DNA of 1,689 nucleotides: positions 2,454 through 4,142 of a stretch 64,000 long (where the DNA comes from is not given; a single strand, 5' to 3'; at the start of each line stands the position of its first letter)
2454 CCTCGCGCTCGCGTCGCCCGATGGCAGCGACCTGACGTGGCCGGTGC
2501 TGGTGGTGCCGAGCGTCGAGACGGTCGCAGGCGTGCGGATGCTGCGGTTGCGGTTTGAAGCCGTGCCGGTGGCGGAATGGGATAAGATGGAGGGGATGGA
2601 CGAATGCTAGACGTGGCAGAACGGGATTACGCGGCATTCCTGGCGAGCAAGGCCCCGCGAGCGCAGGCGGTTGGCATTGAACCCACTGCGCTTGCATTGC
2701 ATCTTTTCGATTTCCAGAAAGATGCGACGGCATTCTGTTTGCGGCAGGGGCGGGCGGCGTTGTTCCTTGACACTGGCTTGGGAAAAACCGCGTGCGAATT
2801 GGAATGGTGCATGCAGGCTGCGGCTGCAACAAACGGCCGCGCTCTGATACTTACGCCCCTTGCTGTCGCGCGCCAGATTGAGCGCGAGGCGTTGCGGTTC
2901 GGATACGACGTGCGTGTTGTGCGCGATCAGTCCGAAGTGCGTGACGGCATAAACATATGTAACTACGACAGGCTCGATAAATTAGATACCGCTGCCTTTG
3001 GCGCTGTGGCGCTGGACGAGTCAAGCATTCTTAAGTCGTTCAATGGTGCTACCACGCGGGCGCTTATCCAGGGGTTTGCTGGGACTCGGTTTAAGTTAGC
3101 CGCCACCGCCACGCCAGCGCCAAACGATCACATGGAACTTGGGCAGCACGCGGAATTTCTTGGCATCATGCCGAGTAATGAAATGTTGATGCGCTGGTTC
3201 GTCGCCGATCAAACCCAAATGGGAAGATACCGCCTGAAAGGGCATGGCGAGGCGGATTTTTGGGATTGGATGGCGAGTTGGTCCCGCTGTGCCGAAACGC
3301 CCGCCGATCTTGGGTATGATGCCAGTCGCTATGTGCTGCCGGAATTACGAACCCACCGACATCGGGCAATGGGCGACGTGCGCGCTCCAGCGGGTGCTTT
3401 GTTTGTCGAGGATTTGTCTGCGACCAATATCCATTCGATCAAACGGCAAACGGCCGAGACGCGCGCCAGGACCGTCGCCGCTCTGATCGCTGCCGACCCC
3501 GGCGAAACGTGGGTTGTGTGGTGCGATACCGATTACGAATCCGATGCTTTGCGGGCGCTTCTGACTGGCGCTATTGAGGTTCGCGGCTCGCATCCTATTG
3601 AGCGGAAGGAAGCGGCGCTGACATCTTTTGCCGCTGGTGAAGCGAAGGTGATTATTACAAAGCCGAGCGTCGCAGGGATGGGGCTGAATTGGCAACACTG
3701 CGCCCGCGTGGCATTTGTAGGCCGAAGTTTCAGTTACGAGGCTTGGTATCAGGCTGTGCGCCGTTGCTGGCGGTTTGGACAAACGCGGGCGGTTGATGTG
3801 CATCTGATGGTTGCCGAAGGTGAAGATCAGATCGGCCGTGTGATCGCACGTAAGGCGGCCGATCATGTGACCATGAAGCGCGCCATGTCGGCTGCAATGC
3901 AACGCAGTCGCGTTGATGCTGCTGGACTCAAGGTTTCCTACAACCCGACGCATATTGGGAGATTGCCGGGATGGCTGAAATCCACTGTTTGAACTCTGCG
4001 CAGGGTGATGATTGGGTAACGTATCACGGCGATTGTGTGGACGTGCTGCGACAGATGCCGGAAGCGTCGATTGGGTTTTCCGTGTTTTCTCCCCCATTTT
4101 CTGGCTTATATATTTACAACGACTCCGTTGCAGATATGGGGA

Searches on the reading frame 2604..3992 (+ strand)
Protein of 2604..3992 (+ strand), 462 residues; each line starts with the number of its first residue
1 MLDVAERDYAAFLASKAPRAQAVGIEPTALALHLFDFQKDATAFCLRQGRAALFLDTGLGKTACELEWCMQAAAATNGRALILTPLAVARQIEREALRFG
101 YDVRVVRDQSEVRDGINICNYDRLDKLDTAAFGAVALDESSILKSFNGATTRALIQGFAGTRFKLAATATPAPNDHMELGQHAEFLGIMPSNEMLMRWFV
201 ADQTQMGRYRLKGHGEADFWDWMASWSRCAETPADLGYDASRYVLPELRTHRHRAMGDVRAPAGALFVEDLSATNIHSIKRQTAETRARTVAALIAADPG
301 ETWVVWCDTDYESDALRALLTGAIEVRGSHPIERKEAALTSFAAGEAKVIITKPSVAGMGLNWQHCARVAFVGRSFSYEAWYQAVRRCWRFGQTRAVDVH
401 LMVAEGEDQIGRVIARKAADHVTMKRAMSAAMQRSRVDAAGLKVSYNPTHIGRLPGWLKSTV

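Call 29: search_protein_families(library=pfam, proteins=[window:2604-3992:+], max_evalue=0.01)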
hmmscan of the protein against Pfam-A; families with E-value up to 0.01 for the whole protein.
window:2604-3992:+ (462 aa): 2 families
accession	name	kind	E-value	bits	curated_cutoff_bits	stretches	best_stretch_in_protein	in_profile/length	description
PF00271.37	Helicase_C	-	6.2e-07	30.1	23.5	1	293-392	8-110/110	Helicase conserved C-terminal domain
PF00270.35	DEAD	-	0.0025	18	26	1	37-106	3-77/167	DEAD/DEAH box helicase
